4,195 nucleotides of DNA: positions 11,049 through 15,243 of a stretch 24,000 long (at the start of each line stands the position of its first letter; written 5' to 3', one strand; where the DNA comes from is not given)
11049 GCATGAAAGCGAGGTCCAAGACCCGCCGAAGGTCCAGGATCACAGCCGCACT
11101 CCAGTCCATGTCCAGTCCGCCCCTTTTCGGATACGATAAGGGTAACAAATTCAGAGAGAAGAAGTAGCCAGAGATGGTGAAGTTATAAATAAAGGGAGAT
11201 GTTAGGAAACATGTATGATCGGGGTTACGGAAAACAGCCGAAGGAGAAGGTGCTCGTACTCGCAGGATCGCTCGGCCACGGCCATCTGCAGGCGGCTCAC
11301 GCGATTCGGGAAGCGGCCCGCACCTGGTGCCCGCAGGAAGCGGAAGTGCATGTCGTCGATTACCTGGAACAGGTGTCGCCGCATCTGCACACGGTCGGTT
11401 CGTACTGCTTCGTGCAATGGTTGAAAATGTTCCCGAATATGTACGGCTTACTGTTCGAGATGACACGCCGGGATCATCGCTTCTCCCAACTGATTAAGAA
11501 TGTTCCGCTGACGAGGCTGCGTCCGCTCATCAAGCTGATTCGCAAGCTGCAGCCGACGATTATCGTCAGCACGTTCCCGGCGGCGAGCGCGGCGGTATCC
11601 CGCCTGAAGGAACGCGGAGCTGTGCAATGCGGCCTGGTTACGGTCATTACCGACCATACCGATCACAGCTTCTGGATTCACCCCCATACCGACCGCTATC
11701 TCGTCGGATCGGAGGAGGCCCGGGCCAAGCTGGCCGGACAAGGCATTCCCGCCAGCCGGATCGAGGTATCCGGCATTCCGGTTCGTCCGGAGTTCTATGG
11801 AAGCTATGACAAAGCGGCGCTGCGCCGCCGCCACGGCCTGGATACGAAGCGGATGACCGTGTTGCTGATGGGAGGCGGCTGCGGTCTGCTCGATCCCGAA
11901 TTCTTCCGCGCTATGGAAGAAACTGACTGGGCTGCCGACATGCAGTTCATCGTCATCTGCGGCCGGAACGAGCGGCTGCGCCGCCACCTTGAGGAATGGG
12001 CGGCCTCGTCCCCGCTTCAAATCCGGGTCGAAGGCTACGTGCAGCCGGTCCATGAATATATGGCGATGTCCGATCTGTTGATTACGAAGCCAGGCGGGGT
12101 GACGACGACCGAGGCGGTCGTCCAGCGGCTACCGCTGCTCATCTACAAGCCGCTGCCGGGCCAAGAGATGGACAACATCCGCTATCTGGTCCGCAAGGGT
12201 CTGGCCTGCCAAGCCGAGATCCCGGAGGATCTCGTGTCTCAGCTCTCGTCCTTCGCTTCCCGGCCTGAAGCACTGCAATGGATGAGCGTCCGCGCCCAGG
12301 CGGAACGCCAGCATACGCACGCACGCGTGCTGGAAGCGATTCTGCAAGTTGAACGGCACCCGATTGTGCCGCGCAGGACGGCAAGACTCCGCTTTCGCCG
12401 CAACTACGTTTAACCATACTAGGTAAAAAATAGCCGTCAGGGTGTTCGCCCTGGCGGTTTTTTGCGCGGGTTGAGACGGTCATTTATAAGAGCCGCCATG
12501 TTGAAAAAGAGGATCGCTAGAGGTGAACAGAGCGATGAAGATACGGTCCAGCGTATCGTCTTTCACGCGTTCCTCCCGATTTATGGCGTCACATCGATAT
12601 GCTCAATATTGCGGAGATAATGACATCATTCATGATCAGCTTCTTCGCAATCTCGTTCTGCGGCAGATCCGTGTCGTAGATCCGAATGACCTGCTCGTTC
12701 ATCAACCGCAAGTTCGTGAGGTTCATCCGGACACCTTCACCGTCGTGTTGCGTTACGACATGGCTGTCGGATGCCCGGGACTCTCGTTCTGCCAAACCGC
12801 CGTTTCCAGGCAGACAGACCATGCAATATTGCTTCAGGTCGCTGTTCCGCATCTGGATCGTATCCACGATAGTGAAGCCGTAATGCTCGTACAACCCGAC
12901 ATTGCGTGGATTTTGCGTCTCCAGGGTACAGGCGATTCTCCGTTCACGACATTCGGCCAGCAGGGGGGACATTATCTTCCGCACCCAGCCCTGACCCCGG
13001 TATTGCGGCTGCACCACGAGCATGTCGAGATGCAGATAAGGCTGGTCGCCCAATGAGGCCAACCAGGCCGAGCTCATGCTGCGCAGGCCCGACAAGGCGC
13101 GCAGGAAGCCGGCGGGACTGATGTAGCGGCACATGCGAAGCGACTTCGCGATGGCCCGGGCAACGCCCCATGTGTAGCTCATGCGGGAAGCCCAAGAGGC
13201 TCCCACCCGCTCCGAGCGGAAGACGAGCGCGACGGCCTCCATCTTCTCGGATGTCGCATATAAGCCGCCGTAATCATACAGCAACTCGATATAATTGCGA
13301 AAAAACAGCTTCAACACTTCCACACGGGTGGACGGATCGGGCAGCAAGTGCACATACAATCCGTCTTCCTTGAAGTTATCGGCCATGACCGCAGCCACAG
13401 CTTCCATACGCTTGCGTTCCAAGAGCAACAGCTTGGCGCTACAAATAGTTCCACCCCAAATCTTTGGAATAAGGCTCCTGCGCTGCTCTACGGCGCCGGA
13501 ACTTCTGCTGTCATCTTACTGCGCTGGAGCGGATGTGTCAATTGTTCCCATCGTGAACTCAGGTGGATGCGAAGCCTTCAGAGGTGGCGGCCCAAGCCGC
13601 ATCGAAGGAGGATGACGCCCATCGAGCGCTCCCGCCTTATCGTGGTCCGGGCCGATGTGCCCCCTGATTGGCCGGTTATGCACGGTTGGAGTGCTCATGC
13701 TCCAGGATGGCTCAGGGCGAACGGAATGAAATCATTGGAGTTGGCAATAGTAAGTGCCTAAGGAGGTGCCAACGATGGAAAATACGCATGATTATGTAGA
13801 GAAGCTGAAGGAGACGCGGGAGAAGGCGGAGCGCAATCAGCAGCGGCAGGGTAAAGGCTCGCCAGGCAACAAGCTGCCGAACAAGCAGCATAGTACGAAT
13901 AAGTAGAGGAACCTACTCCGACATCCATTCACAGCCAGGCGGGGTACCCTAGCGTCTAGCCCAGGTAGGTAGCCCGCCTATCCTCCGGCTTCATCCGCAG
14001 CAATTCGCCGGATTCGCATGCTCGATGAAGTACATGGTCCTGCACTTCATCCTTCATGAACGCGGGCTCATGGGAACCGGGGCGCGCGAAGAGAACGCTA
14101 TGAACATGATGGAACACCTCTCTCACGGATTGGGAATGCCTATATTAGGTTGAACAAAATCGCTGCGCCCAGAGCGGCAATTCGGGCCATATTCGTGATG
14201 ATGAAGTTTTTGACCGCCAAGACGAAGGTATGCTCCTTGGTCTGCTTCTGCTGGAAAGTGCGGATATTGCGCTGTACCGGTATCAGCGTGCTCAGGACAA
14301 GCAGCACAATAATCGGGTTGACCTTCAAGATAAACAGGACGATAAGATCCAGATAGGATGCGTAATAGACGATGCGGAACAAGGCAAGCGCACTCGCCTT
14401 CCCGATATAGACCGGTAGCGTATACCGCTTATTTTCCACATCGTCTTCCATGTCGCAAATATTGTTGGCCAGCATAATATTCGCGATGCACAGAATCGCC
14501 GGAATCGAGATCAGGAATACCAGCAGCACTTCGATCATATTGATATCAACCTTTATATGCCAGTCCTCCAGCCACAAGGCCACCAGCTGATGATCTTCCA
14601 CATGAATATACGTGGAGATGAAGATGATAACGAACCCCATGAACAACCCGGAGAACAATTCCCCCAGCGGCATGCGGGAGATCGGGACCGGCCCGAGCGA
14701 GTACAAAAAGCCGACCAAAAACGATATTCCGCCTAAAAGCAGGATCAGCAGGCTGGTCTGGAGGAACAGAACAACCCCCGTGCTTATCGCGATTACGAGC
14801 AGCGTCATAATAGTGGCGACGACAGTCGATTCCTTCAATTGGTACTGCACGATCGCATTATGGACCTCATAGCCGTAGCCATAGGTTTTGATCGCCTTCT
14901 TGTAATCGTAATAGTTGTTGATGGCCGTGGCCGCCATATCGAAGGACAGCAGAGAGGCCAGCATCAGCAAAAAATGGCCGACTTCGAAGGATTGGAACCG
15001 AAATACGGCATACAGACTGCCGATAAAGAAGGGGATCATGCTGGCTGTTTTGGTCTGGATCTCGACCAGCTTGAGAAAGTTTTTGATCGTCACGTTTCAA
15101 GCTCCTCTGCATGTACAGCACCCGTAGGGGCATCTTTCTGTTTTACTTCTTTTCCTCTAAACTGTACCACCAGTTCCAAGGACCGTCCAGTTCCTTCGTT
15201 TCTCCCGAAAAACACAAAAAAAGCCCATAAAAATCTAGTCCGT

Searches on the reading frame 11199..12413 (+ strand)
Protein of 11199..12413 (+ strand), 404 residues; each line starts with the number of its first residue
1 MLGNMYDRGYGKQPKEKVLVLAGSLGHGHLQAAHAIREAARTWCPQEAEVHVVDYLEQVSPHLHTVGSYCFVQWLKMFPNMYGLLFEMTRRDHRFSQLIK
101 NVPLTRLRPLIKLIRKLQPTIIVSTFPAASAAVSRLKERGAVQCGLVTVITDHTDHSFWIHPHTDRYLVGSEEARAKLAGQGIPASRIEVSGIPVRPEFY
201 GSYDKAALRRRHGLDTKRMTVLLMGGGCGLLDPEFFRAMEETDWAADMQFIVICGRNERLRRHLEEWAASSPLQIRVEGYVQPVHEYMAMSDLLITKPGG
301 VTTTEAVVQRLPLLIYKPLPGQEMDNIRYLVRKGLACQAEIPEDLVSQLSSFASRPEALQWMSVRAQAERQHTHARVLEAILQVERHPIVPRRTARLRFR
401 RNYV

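Call 9: search_protein_families(library=pfam, proteins=[window:11199-12413:+])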
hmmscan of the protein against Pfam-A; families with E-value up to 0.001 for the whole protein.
window:11199-12413:+ (404 aa): 4 families
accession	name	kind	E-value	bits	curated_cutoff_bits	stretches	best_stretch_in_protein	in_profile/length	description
PF06925.17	MGDG_synth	-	1.5e-30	106.9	25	1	29-195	1-169/169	Monogalactosyldiacylglycerol (MGDG) synthase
PF04101.22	Glyco_tran_28_C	-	1.3e-07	32.2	22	1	245-371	29-159/166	Glycosyltransferase family 28 C-terminal domain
PF13692.12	Glyco_trans_1_4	-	0.00037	21.2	27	0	248-316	34-106/142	Glycosyl transferases group 1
PF00534.26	Glycos_transf_1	-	0.00047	20.2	26.4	0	250-362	49-165/172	Glycosyl transferases group 1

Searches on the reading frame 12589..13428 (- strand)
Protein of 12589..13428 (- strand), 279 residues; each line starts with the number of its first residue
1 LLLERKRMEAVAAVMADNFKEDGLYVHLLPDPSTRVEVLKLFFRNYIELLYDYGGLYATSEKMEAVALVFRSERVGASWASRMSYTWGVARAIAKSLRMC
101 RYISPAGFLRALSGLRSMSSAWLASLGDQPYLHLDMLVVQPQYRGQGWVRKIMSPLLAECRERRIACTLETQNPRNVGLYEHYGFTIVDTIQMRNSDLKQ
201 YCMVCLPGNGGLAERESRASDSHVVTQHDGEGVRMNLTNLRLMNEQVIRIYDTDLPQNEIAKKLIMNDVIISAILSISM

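Call 9: search_protein_families(library=pfam, proteins=[window:12589-13428:-])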
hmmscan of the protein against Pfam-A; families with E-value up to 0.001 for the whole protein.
window:12589-13428:- (279 aa): 4 families
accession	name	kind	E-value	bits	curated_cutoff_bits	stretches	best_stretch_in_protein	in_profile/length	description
PF00583.31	Acetyltransf_1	-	1.6e-08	35.2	20.7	1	128-185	56-116/116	Acetyltransferase (GNAT) family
PF13673.13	Acetyltransf_10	-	1.6e-08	35.1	23.6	1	130-195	52-117/128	Acetyltransferase (GNAT) domain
PF13508.13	Acetyltransf_7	-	6.9e-08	33.2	27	1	130-186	27-83/84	Acetyltransferase (GNAT) domain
PF13527.13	Acetyltransf_9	-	4.7e-05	23.8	25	1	136-187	77-126/127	Acetyltransferase (GNAT) domain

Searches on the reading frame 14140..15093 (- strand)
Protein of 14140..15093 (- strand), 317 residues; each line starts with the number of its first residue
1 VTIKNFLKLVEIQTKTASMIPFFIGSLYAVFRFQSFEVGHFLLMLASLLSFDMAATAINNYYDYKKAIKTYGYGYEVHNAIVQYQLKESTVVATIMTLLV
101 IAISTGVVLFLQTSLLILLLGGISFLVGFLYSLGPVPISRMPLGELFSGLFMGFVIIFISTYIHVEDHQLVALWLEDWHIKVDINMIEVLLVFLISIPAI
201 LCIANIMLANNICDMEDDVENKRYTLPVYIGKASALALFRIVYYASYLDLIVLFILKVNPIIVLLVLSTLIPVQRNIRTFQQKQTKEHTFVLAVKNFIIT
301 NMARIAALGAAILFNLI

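Call 9: search_protein_families(library=pfam, proteins=[window:14140-15093:-])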
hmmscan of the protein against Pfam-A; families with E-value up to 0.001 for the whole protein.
window:14140-15093:- (317 aa): 1 family
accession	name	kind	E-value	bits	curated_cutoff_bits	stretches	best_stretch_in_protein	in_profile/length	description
PF01040.23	UbiA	-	7.1e-23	81.6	34.2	1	19-286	2-238/250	UbiA prenyltransferase family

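Call 65: find_encoding_contigs(protein=window:14140-15093:-, flank=1200, max_places=10)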
Protein window:14140-15093:- (317 aa): no gene with exactly this product is on record in the collection.

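Call 67: find_encoding_contigs(protein=window:14143-15093:-, flank=1200, max_places=10)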
Protein seq(317 aa) (317 aa): no gene with exactly this product is on record in the collection.
